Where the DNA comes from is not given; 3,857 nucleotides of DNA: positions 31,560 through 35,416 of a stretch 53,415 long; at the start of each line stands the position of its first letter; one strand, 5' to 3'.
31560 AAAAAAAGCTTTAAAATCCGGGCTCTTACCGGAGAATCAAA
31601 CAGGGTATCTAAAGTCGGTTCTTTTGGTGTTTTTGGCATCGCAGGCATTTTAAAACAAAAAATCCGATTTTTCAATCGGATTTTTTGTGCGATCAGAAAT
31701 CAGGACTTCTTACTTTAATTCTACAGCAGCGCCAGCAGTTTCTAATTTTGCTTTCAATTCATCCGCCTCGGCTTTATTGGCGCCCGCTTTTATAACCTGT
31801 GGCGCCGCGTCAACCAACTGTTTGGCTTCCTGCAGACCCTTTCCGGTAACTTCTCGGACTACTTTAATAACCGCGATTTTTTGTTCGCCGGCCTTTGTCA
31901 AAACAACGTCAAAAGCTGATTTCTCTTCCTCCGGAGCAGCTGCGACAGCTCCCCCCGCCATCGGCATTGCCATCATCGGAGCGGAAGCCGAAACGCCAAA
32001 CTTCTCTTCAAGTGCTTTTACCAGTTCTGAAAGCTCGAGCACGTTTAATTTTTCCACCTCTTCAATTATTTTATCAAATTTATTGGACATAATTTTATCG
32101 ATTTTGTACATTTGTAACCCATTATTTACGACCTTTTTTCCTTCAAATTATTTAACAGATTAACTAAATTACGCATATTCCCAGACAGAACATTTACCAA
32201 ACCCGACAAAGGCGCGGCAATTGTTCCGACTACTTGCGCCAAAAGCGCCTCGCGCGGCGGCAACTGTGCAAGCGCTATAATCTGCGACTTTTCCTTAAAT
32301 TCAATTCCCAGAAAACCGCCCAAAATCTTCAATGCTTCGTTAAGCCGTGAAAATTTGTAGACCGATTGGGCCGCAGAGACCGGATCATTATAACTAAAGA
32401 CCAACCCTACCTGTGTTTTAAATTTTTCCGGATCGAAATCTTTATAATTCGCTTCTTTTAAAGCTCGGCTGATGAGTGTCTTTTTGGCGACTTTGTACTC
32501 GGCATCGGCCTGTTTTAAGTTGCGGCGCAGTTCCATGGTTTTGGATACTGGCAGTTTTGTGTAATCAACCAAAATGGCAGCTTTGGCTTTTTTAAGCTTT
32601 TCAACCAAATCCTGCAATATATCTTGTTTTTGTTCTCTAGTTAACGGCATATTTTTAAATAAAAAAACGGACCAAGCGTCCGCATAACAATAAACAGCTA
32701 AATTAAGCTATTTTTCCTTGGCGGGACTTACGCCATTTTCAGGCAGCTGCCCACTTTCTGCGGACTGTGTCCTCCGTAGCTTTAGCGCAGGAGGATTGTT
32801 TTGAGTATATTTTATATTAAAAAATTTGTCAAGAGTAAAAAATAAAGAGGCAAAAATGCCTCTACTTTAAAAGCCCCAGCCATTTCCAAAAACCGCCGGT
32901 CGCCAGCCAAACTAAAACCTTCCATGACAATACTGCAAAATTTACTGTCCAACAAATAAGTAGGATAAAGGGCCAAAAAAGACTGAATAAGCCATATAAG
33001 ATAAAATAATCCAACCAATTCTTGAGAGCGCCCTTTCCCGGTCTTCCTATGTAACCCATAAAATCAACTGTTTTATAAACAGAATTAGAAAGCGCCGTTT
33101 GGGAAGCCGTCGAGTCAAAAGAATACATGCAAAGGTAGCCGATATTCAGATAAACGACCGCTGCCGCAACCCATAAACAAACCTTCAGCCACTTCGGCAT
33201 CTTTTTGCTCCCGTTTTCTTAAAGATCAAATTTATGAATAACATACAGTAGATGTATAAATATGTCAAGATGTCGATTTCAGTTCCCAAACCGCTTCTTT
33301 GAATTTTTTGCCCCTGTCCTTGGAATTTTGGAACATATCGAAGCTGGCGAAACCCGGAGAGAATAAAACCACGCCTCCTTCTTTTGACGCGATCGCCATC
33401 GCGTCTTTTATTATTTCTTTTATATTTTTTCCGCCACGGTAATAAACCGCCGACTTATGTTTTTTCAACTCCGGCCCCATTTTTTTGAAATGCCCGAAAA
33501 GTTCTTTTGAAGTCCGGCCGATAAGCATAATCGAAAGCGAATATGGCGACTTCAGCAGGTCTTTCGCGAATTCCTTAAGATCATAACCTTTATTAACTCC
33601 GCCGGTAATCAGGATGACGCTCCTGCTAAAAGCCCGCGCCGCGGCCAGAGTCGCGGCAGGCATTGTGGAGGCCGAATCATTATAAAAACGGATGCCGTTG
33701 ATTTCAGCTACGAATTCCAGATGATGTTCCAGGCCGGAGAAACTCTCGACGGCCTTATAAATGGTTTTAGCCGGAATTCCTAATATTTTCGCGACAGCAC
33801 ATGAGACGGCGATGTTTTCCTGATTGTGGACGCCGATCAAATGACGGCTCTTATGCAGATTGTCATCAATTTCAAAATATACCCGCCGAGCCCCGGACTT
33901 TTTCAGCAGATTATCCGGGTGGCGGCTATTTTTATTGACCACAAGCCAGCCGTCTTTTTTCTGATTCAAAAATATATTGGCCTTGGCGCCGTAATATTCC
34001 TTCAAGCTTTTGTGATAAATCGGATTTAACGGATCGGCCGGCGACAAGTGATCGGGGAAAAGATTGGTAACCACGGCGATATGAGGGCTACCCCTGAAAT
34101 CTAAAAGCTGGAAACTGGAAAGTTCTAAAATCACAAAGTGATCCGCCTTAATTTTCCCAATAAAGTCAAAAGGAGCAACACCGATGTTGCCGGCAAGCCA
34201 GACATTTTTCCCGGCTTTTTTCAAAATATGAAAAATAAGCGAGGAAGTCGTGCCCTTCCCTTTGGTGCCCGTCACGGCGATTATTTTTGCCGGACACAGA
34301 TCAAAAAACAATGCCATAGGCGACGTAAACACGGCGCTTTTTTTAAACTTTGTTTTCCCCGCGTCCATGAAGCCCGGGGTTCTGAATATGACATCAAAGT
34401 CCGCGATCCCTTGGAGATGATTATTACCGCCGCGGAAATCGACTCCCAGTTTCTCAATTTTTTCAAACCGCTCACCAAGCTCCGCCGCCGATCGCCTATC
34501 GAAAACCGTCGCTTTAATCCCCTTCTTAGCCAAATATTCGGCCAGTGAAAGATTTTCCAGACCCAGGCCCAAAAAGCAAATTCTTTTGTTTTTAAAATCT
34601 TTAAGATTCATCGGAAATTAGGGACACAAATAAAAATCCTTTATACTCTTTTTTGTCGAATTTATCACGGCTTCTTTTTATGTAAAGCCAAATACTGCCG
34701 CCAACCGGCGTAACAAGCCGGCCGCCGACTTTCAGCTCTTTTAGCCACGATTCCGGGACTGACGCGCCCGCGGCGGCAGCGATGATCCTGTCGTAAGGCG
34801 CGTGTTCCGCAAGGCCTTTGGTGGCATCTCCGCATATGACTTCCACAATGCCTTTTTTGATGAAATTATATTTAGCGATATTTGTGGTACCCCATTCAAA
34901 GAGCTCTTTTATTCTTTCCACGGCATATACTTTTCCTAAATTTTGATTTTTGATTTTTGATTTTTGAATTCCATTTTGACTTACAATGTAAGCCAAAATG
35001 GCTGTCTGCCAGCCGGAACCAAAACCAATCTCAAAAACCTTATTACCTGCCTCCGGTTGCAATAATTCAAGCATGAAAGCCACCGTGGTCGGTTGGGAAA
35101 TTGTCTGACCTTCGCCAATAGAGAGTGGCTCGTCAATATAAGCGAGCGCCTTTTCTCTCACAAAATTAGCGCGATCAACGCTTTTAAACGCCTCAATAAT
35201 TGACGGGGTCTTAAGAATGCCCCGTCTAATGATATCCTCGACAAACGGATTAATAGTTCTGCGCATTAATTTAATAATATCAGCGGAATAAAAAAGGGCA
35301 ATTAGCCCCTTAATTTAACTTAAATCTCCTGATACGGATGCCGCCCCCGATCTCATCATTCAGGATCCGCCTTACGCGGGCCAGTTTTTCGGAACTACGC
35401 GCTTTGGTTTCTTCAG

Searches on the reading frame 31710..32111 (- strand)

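Call 65: search_protein_families(library=pfam, proteins=[window:31710-32111:-], max_evalue=0.001)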
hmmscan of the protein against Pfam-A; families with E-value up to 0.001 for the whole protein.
window:31710-32111:- (133 aa): 2 families
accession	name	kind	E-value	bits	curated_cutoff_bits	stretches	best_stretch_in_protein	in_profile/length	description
PF00542.24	Ribosomal_L12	-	2.4e-27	95.5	25.9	1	67-133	1-67/67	Ribosomal protein L7/L12 C-terminal domain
PF16320.10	Ribosomal_L12_N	-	2e-18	66.2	25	1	13-59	3-47/48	Ribosomal protein L7/L12 dimerisation domain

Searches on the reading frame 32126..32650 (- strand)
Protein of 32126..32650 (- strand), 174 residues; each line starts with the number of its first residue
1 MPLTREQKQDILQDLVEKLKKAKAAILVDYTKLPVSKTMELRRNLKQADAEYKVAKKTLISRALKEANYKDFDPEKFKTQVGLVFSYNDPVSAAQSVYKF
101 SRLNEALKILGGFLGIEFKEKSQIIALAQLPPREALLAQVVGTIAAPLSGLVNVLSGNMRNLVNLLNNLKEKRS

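Call 65: search_protein_families(library=pfam, proteins=[window:32126-32650:-], max_evalue=0.001)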
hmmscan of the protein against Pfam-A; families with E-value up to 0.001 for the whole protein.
window:32126-32650:- (174 aa): 1 family
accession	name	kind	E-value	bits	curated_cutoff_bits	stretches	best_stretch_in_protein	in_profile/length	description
PF00466.25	Ribosomal_L10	-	5.5e-25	87.8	22.8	1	4-100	2-98/100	Ribosomal protein L10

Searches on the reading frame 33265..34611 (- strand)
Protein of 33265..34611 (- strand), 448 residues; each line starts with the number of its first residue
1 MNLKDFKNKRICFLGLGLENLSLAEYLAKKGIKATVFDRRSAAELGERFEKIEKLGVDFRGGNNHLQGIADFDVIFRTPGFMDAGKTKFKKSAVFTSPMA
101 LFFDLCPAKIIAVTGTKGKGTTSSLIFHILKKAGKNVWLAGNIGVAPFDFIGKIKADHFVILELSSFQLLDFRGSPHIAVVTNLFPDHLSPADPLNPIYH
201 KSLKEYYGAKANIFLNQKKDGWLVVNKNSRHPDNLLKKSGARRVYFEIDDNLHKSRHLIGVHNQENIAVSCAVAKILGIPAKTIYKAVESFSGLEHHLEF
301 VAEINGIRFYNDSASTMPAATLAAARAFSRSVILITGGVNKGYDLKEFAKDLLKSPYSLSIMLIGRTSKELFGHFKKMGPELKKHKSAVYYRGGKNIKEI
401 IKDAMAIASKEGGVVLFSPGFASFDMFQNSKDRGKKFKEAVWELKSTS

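Call 65: search_protein_families(library=pfam, proteins=[window:33265-34611:-], max_evalue=0.001)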
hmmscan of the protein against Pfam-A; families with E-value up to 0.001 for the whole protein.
window:33265-34611:- (448 aa): 3 families
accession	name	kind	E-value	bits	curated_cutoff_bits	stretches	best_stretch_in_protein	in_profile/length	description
PF08245.18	Mur_ligase_M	-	1.1e-19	71.6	24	1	113-251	1-150/200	Mur ligase middle domain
PF21799.2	MurD-like_N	-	2.4e-06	28.2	27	1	10-81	2-69/88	Mur ligase MurD-like, N-terminal domain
PF02875.26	Mur_ligase_C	-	8.8e-06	27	28.4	1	298-419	3-125/127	Mur ligase, glutamate ligase domain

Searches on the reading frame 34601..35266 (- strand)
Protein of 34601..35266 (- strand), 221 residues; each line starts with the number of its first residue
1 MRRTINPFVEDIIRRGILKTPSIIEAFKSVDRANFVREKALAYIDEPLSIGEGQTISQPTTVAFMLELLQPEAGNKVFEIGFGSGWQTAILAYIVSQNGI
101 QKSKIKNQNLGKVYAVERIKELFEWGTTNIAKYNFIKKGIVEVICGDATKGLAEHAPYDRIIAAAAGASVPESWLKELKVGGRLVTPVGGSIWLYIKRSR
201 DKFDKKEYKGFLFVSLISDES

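Call 3: search_protein_families(library=pfam, proteins=[window:34601-35266:-], max_evalue=1)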
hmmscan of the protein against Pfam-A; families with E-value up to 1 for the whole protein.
window:34601-35266:- (221 aa): 3 families
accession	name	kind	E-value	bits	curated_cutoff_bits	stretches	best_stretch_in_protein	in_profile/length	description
PF01135.25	PCMT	-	1.4e-49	169.2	20.3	1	8-220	6-209/210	Protein-L-isoaspartate(D-aspartate) O-methyltransferase (PCMT)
PF13578.12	Methyltransf_24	-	0.17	13.2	26.3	1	79-156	2-65/105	Methyltransferase domain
PF14063.11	DUF4254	-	0.27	11.5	27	1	9-48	17-56/144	Protein of unknown function (DUF4254)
